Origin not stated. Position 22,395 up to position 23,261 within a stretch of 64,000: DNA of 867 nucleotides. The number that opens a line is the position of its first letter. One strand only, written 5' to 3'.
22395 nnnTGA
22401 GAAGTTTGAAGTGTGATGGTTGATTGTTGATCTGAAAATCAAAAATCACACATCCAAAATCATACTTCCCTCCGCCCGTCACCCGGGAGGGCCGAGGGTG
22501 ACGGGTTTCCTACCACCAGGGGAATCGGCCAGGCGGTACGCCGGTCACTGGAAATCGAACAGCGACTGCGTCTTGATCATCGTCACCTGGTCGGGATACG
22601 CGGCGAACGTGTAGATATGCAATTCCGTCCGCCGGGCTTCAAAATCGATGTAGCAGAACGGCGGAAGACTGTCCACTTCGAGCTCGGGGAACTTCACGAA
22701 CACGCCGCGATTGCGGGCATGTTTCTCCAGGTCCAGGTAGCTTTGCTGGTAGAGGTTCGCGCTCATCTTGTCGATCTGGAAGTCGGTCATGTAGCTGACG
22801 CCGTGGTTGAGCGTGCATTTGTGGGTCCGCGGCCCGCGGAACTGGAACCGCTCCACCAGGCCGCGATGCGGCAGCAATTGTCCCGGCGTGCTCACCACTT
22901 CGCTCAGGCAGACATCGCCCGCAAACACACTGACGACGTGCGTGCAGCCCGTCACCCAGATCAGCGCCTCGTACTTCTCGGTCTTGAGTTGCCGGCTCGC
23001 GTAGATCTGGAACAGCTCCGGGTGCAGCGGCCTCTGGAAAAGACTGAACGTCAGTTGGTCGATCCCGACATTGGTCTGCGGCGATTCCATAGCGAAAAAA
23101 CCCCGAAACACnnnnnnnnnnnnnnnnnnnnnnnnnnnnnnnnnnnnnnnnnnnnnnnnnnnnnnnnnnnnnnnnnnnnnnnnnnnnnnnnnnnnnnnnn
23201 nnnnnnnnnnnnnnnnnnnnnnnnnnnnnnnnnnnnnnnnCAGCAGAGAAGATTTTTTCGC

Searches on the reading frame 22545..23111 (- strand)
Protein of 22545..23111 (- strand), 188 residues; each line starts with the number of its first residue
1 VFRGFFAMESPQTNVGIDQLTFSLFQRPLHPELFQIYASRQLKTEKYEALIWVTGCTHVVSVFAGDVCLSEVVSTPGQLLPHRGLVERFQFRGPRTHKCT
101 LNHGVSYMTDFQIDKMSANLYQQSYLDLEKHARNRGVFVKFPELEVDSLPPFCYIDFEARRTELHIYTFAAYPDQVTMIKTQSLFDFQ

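Call 11: search_protein_families(library=pfam, proteins=[window:22545-23111:-], max_evalue=0.01)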
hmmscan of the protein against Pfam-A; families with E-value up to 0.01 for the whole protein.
window:22545-23111:- (188 aa): 1 family
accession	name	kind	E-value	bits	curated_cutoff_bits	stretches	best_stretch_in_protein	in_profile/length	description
PF10936.14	DUF2617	-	1.5e-07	32.1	22.3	1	10-184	6-159/160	Protein of unknown function DUF2617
